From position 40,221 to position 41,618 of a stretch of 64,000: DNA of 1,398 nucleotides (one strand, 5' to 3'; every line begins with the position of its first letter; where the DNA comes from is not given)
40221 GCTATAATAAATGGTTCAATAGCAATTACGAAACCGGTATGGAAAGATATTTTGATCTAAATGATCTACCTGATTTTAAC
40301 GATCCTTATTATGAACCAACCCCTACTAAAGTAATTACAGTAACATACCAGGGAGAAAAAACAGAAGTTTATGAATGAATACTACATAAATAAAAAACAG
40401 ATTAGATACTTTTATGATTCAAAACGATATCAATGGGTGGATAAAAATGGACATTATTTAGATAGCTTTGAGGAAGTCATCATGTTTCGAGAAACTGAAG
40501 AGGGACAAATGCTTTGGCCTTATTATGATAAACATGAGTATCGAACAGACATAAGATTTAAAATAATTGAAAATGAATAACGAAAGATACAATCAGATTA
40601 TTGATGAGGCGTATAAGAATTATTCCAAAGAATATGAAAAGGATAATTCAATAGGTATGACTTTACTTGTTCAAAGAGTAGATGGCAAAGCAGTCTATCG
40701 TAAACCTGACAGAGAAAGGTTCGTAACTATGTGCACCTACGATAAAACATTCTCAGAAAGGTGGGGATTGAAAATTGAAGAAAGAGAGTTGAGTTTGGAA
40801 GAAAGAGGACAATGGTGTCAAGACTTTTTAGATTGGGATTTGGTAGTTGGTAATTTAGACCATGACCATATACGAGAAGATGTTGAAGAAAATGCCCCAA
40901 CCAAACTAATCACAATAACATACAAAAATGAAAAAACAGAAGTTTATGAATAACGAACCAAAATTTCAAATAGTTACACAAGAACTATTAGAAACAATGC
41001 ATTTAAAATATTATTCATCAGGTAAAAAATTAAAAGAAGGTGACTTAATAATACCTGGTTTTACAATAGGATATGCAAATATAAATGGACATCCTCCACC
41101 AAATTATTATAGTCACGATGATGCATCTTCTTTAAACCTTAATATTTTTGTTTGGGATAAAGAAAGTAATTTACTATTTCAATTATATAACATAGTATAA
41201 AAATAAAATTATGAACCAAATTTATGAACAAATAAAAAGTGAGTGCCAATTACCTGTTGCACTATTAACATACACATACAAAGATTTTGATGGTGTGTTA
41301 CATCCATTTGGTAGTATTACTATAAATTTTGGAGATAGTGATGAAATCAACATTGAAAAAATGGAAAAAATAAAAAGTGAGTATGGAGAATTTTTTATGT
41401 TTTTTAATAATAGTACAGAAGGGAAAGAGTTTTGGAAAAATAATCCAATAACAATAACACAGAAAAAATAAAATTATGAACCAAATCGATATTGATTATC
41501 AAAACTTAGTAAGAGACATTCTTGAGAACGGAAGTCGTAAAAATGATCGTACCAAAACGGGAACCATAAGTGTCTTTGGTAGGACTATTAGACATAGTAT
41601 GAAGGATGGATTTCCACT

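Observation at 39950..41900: Tandem paralogs whose internal segment recurs inside an insertion of the thymidylate synthase gene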

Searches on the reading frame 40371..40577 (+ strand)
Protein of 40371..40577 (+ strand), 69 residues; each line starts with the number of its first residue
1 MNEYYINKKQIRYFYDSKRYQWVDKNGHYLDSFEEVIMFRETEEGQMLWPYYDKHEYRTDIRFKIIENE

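Call 5: search_protein_families(library=pfam, proteins=[window:40371-40577:+], max_evalue=0.1)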
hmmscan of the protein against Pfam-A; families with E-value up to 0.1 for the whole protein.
window:40371-40577:+ (69 aa): 0 families

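Call 7: search_protein_families(library=phrogs, proteins=[window:40371-40577:+], max_evalue=0.01)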
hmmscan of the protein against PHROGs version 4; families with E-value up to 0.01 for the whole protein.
window:40371-40577:+ (69 aa): 0 families

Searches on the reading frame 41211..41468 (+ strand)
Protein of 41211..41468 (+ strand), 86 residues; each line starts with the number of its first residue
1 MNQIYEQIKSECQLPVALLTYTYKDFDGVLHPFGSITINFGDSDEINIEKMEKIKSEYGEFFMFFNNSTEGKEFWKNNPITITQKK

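Call 5: search_protein_families(library=pfam, proteins=[window:41211-41468:+], max_evalue=0.1)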
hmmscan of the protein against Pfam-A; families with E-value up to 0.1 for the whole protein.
window:41211-41468:+ (86 aa): 1 family
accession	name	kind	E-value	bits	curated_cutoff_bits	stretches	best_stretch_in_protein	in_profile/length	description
PF10055.14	DUF2292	-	0.043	13.8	22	1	33-55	14-36/37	Uncharacterized small protein (DUF2292)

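Call 7: search_protein_families(library=phrogs, proteins=[window:41211-41468:+], max_evalue=0.01)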
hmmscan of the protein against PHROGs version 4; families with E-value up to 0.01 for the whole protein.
window:41211-41468:+ (86 aa): 0 families
